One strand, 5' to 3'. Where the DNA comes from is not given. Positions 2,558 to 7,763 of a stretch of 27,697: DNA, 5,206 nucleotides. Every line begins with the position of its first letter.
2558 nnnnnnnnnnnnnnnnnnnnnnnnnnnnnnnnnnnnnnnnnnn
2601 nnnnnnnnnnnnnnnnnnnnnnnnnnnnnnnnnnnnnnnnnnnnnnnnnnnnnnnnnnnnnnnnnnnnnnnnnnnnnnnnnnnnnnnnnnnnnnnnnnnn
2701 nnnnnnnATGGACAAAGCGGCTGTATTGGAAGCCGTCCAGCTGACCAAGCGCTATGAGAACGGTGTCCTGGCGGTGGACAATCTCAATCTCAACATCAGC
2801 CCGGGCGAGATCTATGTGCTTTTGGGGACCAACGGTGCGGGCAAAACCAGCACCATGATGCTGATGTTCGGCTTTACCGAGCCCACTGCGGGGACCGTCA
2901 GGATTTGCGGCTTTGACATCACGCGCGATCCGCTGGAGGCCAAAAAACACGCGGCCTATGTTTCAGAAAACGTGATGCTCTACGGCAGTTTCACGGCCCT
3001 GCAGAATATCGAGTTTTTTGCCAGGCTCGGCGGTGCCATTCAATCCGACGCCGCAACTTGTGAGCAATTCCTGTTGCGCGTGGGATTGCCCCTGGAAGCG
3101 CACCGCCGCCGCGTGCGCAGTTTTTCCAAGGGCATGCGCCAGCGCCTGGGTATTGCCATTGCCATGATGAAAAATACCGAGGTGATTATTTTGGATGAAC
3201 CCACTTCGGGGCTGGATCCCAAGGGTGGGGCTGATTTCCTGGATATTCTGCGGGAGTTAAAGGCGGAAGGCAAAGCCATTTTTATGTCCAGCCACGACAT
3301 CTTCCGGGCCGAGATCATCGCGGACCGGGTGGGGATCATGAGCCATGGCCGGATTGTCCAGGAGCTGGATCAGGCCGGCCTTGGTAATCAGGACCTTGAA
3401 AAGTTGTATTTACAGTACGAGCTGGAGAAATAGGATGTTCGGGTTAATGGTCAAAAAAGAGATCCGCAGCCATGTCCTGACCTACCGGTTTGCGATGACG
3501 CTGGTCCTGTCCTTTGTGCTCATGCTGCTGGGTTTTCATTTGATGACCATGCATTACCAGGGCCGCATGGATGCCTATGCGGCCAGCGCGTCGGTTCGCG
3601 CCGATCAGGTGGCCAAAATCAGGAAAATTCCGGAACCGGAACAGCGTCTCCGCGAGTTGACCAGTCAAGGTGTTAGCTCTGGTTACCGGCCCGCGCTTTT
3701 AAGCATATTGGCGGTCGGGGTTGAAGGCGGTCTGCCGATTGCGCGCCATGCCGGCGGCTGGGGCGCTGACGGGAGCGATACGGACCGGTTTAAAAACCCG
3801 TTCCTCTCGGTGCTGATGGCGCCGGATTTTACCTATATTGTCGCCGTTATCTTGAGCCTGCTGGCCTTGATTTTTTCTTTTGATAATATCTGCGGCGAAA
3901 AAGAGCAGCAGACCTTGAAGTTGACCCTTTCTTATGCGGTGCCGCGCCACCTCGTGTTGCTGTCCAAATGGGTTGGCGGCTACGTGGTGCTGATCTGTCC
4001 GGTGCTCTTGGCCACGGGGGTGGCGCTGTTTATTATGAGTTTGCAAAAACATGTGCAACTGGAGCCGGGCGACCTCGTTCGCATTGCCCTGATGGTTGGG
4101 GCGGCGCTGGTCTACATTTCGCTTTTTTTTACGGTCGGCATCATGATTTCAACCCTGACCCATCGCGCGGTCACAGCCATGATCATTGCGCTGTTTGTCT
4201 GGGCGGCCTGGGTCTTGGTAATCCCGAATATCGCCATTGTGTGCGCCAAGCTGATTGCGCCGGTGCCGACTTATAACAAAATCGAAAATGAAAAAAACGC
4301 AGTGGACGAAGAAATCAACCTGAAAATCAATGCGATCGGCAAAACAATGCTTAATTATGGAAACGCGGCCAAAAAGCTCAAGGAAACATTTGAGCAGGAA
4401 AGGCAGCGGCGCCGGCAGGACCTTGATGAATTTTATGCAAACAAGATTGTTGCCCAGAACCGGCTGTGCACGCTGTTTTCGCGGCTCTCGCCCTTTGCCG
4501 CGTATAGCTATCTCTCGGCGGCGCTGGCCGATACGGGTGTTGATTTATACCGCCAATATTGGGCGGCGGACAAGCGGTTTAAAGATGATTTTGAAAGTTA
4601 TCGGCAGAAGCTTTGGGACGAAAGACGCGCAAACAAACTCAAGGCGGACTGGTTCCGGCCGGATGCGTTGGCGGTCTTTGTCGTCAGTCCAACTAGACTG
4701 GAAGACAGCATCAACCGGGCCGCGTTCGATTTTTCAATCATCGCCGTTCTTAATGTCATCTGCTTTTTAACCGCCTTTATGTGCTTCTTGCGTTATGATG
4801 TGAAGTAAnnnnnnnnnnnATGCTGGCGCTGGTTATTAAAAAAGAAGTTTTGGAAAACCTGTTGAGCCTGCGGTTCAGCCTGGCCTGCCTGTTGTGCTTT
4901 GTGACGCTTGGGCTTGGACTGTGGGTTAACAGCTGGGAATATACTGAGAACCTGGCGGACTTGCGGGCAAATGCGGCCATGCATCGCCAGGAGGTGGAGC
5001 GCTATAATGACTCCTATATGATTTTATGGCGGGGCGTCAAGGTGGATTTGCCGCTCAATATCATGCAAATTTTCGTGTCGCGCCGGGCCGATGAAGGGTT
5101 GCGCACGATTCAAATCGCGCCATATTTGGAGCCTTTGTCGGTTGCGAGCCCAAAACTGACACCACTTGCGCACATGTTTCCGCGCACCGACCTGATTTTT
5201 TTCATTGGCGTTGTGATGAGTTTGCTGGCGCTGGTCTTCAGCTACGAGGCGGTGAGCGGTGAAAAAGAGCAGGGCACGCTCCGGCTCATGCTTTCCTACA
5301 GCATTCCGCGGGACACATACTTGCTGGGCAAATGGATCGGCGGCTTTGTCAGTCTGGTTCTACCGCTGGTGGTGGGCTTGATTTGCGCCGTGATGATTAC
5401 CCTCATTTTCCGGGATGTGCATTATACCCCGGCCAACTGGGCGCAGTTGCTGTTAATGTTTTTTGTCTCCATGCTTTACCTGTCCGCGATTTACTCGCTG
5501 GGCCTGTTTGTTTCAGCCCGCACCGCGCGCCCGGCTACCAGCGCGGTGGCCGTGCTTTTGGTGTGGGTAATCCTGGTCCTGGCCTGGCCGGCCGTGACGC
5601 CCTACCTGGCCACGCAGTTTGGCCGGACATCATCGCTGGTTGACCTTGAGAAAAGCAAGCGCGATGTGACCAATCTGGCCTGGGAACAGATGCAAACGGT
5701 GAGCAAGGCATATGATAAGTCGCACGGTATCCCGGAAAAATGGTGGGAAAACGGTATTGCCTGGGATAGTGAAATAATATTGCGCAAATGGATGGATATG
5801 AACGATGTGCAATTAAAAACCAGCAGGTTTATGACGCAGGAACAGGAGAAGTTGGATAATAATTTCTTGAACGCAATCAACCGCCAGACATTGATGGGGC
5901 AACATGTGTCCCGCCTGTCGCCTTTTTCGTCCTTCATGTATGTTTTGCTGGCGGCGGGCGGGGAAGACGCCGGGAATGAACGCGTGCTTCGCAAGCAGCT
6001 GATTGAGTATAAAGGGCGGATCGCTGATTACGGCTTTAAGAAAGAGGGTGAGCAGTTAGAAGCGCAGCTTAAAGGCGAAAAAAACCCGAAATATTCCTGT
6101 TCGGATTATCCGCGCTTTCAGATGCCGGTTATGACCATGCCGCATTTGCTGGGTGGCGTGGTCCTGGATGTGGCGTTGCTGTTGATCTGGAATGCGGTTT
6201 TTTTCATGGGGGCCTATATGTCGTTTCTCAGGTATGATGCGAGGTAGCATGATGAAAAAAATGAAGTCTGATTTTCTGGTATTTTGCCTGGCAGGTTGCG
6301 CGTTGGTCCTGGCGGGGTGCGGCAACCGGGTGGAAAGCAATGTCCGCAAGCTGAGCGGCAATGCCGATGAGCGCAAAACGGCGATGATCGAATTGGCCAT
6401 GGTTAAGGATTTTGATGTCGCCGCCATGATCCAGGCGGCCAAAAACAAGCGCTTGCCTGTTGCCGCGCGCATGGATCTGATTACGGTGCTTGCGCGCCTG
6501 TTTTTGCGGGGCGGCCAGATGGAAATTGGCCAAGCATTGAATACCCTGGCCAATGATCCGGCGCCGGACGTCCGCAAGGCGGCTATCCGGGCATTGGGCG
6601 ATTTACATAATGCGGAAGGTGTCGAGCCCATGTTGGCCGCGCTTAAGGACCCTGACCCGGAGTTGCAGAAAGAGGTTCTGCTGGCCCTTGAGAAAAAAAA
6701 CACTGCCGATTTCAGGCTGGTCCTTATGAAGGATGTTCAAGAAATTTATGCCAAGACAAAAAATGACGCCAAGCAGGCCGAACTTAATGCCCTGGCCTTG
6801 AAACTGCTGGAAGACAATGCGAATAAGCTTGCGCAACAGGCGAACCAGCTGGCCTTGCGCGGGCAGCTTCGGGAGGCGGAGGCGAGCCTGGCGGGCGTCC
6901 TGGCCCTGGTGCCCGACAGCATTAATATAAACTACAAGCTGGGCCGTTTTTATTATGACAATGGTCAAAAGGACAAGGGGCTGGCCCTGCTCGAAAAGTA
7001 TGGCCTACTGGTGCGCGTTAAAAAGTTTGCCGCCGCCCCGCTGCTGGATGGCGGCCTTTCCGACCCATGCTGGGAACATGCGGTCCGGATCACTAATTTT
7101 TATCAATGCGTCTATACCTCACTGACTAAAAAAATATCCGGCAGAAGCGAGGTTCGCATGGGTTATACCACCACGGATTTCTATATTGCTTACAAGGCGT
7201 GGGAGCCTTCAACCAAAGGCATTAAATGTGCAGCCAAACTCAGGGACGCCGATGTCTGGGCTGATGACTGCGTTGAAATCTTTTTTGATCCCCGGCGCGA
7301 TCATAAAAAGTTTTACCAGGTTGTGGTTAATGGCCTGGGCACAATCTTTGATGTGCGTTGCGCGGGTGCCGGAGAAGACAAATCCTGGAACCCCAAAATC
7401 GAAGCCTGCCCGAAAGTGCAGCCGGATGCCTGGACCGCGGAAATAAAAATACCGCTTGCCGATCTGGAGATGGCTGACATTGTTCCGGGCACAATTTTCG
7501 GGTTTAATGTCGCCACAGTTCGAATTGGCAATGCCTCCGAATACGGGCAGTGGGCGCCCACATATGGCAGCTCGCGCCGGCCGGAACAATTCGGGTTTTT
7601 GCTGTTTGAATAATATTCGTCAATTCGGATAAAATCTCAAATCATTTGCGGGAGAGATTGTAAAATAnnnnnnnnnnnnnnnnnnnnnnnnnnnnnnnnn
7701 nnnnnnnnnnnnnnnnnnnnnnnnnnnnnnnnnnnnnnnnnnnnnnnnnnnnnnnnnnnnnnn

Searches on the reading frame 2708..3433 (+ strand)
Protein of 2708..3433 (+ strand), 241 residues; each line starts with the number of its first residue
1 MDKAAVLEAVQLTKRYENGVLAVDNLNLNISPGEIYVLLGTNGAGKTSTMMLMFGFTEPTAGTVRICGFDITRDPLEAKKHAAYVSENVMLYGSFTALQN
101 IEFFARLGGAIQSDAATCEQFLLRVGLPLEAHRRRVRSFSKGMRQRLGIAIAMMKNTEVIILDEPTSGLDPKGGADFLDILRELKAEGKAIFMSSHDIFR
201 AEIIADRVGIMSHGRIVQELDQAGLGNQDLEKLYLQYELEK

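Call 3: search_protein_families(library=pfam, proteins=[window:2708-3433:+], max_evalue=0.1)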
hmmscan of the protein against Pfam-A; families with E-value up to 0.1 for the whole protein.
window:2708-3433:+ (241 aa): 5 families
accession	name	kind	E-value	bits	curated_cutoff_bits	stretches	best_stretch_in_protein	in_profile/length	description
PF00005.33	ABC_tran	-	1e-29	104.3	25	1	24-167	2-137/137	ABC transporter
PF13304.12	AAA_21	-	5.2e-09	37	27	1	134-198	233-300/304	AAA domain, putative AbiEii toxin, Type IV TA system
PF02463.25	SMC_N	-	0.0054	16.6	40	0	34-55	25-47/220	RecF/RecN/SMC N terminal domain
PF13401.12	AAA_22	-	0.03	15.1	27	0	34-183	6-106/130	AAA domain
PF00448.28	SRP54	-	0.08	13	22.7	0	35-73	3-41/196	SRP54-type protein, GTPase domain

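Call 4: search_protein_families(library=ncbifam, proteins=[window:2708-3433:+], max_evalue=0.1)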
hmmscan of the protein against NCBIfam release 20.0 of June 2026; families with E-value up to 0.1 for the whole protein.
window:2708-3433:+ (241 aa): 194 families (the best 25 are shown)
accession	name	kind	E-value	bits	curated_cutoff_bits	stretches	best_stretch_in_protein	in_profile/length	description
TIGR01188.1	drrA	subfamily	3.4e-54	184.2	312.45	1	14-224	1-210/302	daunorubicin resistance ABC transporter, ATP-binding protein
TIGR03740.1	galliderm_ABC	subfamily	1.5e-45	155.6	309.75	1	8-236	2-220/223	lantibiotic protection ABC transporter ATP-binding subunit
NF033858.1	ABC2_perm_RbbA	equivalog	1.4e-44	152.3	1050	1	3-222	263-481/909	ribosome-associated ATPase/putative transporter RbbA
TIGR03522.1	GldA_ABC_ATP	equivalog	6.4e-42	144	402.6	1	8-229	4-223/301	gliding motility-associated ABC transporter ATP-binding subunit GldA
NF010060.0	PRK13537.1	equivalog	9.4e-41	139.7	521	1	4-219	13-227/314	nodulation factor ABC transporter ATP-binding protein NodI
NF047930.1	ABC_ATP_B6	equivalog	1.7e-34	119.3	670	1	7-227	3-225/510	putative B6 ABC transporter ATP-binding protein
TIGR03864.1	PQQ_ABC_ATP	hypoth_equivalog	5e-34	117.8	302.25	1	7-233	2-231/236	ABC transporter, ATP-binding subunit, PQQ-dependent alcohol dehydrogenase system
TIGR01186.1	proV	subfamily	3.5e-33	115.2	326.6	1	20-218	6-210/363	betaine/proline/choline family ABC transporter ATP-binding protein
NF010059.0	PRK13536.1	equivalog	1.9e-32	112.4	549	1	6-219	43-255/342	nodulation factor ABC transporter ATP-binding protein NodI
TIGR02315.1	ABC_phnC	equivalog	2.6e-32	112.2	266.1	1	7-234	2-242/243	phosphonate ABC transporter ATP-binding protein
TIGR01257.1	rim_protein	equivalog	3.9e-32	110.2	4012.85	1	16-217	938-1139/2272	rim ABC transporter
NF047565.1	PSM_export_PmtA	equivalog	6.3e-32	111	350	1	15-219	9-209/282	phenol-soluble modulin export ABC transporter ATP-binding protein PmtA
TIGR04406.1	LPS_export_lptB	equivalog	1.5e-31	109.6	240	1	7-236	2-234/239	LPS export ABC transporter ATP-binding protein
NF047568.1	PSM_export_PmtC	equivalog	4.7e-31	108.3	375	1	11-235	5-217/290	phenol-soluble modulin export ABC transporter ATP-binding protein PmtC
TIGR02673.1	FtsE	equivalog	1.5e-30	106.5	264.85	1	8-214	3-213/214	cell division ATP-binding protein FtsE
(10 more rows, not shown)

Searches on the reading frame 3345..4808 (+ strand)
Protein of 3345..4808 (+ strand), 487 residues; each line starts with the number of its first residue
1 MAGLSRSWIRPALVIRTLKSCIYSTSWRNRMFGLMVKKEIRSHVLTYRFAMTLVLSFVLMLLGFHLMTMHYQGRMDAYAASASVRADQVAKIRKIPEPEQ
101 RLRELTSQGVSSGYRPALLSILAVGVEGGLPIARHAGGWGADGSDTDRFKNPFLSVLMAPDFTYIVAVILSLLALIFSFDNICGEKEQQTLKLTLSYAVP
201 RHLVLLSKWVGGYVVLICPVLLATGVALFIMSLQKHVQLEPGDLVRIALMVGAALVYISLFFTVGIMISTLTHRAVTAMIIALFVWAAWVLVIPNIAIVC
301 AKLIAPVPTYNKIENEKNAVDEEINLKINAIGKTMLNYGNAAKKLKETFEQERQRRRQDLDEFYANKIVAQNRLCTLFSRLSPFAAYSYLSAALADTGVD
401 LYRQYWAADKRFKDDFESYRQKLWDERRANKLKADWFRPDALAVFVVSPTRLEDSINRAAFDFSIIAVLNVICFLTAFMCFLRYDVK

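Call 3: search_protein_families(library=pfam, proteins=[window:3345-4808:+], max_evalue=0.1)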
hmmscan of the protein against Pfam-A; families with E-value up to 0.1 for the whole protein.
window:3345-4808:+ (487 aa): 4 families
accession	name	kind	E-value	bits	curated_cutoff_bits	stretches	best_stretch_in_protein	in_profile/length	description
PF12679.13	ABC2_membrane_2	-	3.6e-31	108.9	27.2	1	35-485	3-282/283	ABC-2 family transporter protein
PF12040.14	DUF3526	-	1.3e-07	32.8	25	1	347-430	47-131/144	Domain of unknown function (DUF3526)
PF12698.13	ABC2_membrane_3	-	2.3e-05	24.1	31.6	1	164-292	167-286/347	ABC-2 family transporter protein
PF12730.13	ABC2_membrane_4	-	0.015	15.8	27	1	161-285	51-175/179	ABC-2 family transporter protein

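Call 4: search_protein_families(library=ncbifam, proteins=[window:3345-4808:+], max_evalue=0.1)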
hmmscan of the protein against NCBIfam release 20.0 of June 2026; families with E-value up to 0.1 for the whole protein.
window:3345-4808:+ (487 aa): 1 family
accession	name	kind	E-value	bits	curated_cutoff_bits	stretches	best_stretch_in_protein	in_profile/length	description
TIGR03518.1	ABC_perm_GldF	equivalog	0.0025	17.9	288.5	1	165-285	56-174/240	gliding motility-associated ABC transporter permease subunit GldF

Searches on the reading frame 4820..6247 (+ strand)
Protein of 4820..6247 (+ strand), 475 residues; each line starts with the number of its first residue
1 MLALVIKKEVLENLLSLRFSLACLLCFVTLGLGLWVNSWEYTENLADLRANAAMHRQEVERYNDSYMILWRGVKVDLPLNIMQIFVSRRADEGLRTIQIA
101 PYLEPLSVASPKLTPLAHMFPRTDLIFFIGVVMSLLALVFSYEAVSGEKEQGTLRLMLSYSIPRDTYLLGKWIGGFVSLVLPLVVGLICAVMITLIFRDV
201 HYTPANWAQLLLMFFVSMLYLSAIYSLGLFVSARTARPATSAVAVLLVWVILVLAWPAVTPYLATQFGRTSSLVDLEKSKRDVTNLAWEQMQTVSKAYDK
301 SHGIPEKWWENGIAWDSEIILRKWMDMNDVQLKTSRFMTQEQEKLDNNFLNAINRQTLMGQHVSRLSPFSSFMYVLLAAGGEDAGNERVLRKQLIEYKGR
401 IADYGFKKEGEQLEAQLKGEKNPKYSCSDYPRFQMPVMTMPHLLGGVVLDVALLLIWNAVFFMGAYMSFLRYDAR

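Call 3: search_protein_families(library=pfam, proteins=[window:4820-6247:+], max_evalue=0.1)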
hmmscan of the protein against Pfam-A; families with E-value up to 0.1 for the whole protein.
window:4820-6247:+ (475 aa): 4 families
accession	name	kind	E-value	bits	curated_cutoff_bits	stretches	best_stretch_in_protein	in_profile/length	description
PF12679.13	ABC2_membrane_2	-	1.9e-33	116.4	27.2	1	5-473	3-282/283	ABC-2 family transporter protein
PF12698.13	ABC2_membrane_3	-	4.2e-07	29.8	31.6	1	126-255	165-285/347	ABC-2 family transporter protein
PF13346.12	ABC2_membrane_5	-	6e-06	26.4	25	1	119-251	29-160/205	ABC-2 family transporter protein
PF01061.29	ABC2_membrane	-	8.7e-06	25.9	26.9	1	125-262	52-183/211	ABC-2 type transporter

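Call 4: search_protein_families(library=ncbifam, proteins=[window:4820-6247:+], max_evalue=0.1)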
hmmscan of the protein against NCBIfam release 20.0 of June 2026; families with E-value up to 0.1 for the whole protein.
window:4820-6247:+ (475 aa): 5 families
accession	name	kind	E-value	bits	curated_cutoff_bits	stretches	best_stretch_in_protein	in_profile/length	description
TIGR03518.1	ABC_perm_GldF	equivalog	0.00026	21.1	288.5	1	131-252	59-178/240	gliding motility-associated ABC transporter permease subunit GldF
NF047564.1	PSM_export_PmtD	equivalog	0.0012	18.5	220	1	128-264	53-182/242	phenol-soluble modulin export ABC transporter permease subunit PmtD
NF038293.1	permease_SagH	equivalog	0.0047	15.8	450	1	137-253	192-300/370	SagH family ABC transporter permease subunit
TIGR03733.1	lanti_perm_MutG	subfamily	0.034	13.5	117.2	1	128-241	51-162/248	lantibiotic immunity ABC transporter MutG family permease subunit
NF033858.1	ABC2_perm_RbbA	equivalog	0.084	10.7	1050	0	130-252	721-831/909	ribosome-associated ATPase/putative transporter RbbA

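Call 83: search_solved_structures(query=window:4820-6247:+, max_evalue=10, show_alignments=0)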
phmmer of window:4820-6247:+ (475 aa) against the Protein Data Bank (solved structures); distinct sequences matched with E-value up to 10: 5.
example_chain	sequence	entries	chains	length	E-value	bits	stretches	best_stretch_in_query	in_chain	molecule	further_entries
7o0y_D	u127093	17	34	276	5.4e-10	42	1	130-260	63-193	Probable ABC transporter permease protein NosY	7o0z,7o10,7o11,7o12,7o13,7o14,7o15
9q1y_A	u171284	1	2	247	1.1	11.3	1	132-264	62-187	Phenol-soluble modulin export ABC transporter permease subunit PmtD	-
9q2n_A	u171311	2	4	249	1.1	11.3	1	132-264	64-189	Phenol-soluble modulin export ABC transporter permease subunit PmtD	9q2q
9q2r_A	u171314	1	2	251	1.1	11.3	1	132-264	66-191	Phenol-soluble modulin export ABC transporter permease subunit PmtD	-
6xjh_A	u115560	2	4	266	1.8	10.6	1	132-264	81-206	Phenol-soluble modulin export ABC transporter permease subunit PmtD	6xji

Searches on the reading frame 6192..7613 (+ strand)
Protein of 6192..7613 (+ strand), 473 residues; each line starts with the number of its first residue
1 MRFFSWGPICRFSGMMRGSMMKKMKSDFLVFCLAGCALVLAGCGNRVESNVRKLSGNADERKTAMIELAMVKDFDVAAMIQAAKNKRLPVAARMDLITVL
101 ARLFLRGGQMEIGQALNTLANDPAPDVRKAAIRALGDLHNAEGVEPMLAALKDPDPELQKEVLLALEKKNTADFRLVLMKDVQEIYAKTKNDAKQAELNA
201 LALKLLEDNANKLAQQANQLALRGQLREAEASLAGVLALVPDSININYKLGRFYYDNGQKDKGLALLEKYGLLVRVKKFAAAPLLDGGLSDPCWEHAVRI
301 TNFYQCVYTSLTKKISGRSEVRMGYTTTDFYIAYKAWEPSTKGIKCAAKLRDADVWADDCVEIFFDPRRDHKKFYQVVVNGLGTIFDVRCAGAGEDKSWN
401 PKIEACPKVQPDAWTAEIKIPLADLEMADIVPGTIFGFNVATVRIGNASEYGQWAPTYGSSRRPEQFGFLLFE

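Call 3: search_protein_families(library=pfam, proteins=[window:6192-7613:+], max_evalue=0.1)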
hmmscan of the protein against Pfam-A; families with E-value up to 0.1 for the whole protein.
window:6192-7613:+ (473 aa): 12 families
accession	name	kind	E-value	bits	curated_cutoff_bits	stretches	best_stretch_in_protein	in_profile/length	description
PF13646.12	HEAT_2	-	2.1e-10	41.2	27.7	1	116-171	5-60/88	HEAT repeats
PF06452.16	CBM9_1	-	2.3e-08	34.6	23.4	1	286-444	2-150/185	Carbohydrate family 9 binding domain-like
PF02985.28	HEAT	-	3.7e-07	30.2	23.5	1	116-138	5-27/31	HEAT repeat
PF16011.10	CBM9_2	-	1.2e-05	25.6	25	1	320-392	32-100/199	Carbohydrate-binding family 9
PF14559.12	TPR_19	-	1.4e-05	25.8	25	1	223-270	4-51/68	Tetratricopeptide repeat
PF13513.12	HEAT_EZ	-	0.0015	19.5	27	0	115-136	32-53/55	HEAT-like repeat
PF03130.22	HEAT_PBS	-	0.0022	18.8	20.9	1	127-153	1-27/27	PBS lyase HEAT-like repeat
PF13414.12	TPR_11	-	0.0036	17.4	26.8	1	218-258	2-42/42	TPR repeat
PF11838.14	ERAP1_C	-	0.01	15.7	38.2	0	98-152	171-225/318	ERAP1-like C-terminal domain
PF13432.12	TPR_16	-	0.042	14.7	32.7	0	223-270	10-57/65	Tetratricopeptide repeat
PF00514.29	Arm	-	0.058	13.9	20.6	0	141-166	11-36/41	Armadillo/beta-catenin-like repeat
PF12717.13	Cnd1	-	0.068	13.6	26.4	0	115-219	25-136/162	non-SMC mitotic condensation complex subunit 1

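Call 4: search_protein_families(library=ncbifam, proteins=[window:6192-7613:+], max_evalue=0.1)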
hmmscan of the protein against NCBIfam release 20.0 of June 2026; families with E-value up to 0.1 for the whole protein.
window:6192-7613:+ (473 aa): 6 families
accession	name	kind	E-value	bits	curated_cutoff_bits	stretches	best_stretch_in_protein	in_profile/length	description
NF008520.0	PRK11447.1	equivalog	0.00025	19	858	1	194-266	448-517/1157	cellulose synthase complex outer membrane protein BcsC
NF045915.1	PhycobilmeDegNblB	equivalog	0.00098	18.7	300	1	125-185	144-204/214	phycobilisome degradation protein NblB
NF047371.1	FlcA_CTERM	equivalog_domain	0.0089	14.5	300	1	180-268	284-371/646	periplasmic flagellar collar protein FlcA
NF040959.1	MamA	equivalog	0.012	15.1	200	1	200-268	95-163/204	magnetosome protein MamA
NF047847.2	SS_mature_LptM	equivalog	0.042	13.9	27.7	1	24-45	1-22/31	LPS translocon maturation chaperone LptM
NF010374.0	PRK13800.1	equivalog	0.057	11.6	1196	1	75-202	744-864/898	fumarate reductase/succinate dehydrogenase flavoprotein subunit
